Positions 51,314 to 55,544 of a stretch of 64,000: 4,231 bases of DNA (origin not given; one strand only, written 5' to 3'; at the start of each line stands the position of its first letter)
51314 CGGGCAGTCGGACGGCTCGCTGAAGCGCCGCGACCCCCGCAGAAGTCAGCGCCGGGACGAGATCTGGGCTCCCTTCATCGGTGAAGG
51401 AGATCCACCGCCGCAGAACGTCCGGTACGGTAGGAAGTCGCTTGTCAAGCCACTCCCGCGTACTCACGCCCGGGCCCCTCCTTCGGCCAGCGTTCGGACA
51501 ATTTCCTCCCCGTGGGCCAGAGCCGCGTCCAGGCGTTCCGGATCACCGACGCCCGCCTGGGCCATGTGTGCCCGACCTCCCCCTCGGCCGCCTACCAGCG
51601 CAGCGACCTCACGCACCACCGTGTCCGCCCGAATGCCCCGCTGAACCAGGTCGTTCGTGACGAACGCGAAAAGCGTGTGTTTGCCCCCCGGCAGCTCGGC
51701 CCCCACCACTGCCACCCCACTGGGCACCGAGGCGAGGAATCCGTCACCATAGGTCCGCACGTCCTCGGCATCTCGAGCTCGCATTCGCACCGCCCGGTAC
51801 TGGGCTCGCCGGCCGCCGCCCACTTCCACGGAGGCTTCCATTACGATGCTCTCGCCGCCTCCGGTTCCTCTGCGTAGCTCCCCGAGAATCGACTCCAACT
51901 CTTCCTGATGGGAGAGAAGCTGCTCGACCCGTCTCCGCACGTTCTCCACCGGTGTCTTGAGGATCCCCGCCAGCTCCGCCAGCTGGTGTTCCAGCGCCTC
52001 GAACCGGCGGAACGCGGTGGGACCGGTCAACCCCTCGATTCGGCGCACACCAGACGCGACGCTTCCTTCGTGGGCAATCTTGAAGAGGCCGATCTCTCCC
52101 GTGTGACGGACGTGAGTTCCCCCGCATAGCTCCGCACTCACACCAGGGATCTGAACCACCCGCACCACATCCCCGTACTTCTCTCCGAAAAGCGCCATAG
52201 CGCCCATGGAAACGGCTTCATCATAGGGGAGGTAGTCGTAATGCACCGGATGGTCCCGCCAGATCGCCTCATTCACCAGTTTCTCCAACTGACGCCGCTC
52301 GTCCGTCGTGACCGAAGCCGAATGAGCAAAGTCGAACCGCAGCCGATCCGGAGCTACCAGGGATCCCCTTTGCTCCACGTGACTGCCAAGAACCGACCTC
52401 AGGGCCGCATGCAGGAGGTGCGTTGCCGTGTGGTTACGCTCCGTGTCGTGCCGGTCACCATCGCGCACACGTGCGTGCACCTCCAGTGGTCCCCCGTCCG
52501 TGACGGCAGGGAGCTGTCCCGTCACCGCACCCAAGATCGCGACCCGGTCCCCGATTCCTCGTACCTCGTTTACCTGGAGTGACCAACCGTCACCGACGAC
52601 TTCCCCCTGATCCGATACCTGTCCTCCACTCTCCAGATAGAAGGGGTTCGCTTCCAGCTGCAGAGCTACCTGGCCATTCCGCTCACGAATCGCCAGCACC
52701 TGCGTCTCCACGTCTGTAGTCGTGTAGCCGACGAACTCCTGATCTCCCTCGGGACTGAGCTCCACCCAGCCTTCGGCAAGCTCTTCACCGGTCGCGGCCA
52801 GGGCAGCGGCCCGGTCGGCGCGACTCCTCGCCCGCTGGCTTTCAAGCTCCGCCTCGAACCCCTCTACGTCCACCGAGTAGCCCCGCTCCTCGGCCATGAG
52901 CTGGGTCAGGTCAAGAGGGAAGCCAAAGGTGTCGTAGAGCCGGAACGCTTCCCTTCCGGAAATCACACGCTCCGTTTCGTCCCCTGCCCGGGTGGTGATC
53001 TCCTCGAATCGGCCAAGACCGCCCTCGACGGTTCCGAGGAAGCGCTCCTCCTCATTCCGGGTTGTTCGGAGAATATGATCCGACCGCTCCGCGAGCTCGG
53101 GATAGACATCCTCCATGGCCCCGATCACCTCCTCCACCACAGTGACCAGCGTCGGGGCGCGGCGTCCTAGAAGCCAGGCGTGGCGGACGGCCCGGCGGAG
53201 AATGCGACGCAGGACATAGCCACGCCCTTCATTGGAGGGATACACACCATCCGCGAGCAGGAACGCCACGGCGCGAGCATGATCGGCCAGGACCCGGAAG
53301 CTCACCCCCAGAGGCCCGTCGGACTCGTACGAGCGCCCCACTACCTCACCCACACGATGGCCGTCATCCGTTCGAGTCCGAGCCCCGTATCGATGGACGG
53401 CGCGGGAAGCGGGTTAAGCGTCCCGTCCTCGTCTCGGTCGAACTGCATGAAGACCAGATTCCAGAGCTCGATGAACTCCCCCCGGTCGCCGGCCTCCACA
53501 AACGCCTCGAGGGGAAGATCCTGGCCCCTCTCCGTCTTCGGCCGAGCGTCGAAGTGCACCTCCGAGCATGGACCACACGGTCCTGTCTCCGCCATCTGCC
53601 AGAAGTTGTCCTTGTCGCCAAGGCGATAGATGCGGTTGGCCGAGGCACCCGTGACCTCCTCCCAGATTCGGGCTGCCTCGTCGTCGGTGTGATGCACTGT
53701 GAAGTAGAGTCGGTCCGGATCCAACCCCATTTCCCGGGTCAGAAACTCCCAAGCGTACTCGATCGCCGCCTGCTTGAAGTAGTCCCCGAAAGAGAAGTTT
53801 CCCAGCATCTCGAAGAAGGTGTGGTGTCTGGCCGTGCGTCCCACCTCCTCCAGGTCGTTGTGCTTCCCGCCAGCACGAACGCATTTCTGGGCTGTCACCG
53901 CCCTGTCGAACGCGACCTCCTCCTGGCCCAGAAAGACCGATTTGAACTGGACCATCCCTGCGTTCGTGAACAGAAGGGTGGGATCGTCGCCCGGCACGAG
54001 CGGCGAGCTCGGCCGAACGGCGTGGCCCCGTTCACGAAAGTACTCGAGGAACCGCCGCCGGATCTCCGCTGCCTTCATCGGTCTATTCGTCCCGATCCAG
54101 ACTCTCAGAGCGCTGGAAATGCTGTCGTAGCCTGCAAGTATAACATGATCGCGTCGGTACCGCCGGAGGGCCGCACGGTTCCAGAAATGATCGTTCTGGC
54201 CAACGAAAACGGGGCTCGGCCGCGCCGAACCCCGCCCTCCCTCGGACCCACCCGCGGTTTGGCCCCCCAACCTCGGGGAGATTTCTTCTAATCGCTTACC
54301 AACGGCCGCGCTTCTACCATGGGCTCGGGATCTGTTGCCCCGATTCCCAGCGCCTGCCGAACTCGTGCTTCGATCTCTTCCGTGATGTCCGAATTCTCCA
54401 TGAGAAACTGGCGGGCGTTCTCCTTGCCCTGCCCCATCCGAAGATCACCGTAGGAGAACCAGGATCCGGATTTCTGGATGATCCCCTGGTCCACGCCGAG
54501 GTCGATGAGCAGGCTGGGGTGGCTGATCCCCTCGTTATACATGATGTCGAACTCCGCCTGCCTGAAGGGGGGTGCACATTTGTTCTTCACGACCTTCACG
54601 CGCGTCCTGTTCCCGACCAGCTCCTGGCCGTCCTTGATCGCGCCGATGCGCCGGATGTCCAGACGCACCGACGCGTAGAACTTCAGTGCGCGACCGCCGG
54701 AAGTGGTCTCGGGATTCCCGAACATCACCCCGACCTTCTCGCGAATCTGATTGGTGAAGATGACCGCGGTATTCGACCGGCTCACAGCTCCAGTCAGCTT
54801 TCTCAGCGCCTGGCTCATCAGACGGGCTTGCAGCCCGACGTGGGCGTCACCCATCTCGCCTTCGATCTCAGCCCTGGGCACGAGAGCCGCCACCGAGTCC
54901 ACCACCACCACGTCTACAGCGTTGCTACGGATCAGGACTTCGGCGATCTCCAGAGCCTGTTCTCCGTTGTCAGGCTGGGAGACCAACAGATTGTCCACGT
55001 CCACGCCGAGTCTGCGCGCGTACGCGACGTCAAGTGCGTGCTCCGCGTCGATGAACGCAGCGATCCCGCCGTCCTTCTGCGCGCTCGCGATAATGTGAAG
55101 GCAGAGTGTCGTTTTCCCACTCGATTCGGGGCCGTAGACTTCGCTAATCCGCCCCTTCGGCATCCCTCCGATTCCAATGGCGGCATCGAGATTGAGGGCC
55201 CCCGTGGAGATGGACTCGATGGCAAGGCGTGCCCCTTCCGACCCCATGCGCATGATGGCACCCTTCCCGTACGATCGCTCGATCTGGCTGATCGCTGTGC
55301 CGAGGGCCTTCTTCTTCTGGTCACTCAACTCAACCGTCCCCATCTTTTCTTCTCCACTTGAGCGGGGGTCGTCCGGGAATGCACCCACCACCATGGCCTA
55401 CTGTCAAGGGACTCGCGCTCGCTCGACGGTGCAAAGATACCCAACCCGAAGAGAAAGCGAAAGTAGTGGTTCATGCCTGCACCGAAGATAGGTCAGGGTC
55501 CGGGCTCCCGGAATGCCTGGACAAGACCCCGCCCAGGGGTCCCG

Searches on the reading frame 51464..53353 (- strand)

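Call 54: search_protein_families(library=pfam, proteins=[window:51464-53353:-], max_evalue=0.0001)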
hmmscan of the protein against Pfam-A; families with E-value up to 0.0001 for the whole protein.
window:51464-53353:- (629 aa): 3 families
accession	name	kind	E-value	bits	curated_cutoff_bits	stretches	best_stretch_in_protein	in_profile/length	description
PF01411.24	tRNA-synt_2c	-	4.9e-70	237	30.3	1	3-275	256-531/552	tRNA synthetases class II (A)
PF07973.19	tRNA_SAD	-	1.6e-17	63.6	24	1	397-440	1-44/44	Threonyl and Alanyl tRNA synthetase second additional domain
PF02272.25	DHHA1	-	6.7e-11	43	25.9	1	537-619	23-100/102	DHHA1 domain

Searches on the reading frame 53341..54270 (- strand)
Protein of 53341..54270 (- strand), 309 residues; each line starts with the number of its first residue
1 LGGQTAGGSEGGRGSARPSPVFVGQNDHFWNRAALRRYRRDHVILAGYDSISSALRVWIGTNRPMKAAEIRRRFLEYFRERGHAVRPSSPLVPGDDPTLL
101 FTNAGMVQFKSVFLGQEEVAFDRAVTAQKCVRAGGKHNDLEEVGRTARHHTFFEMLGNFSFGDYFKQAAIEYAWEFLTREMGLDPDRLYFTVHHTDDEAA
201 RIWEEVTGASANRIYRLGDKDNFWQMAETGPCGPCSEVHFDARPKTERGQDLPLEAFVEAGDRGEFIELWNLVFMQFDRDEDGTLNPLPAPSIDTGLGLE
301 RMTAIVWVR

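Call 54: search_protein_families(library=pfam, proteins=[window:53341-54270:-], max_evalue=0.0001)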
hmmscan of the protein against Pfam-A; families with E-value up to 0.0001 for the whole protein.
window:53341-54270:- (309 aa): 1 family
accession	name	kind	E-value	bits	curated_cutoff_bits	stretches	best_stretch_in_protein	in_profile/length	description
PF01411.24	tRNA-synt_2c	-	1.3e-105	354.5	30.3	1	69-305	1-234/552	tRNA synthetases class II (A)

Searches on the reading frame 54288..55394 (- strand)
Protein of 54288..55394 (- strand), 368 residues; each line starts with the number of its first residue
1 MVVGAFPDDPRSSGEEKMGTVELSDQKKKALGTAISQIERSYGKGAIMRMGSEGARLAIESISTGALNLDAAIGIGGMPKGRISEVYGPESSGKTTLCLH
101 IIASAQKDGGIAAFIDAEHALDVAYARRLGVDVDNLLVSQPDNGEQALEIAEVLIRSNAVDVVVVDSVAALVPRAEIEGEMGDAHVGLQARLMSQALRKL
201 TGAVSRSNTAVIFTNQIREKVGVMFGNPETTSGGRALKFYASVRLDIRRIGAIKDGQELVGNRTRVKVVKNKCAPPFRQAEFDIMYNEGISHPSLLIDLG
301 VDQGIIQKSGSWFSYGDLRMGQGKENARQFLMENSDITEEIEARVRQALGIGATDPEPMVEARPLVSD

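Call 54: search_protein_families(library=pfam, proteins=[window:54288-55394:-], max_evalue=0.0001)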
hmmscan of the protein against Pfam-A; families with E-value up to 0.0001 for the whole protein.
window:54288-55394:- (368 aa): 5 families
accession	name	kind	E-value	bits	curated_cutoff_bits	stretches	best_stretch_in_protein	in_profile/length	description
PF00154.27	RecA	-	7.5e-140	465.2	27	1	29-291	1-262/262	recA bacterial DNA recombination protein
PF21096.2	RecA_C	-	3e-25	88.5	27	1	296-349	3-56/57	RecA C-terminal domain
PF08423.17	Rad51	-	4e-13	49.7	22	1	56-249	2-211/244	Rad51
PF06745.19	ATPase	-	5.4e-07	29.7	26.6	1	63-136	2-77/231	KaiC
PF01637.24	ATPase_2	-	7.6e-05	23.1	33.2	0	83-169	22-79/225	ATPase domain predominantly from Archaea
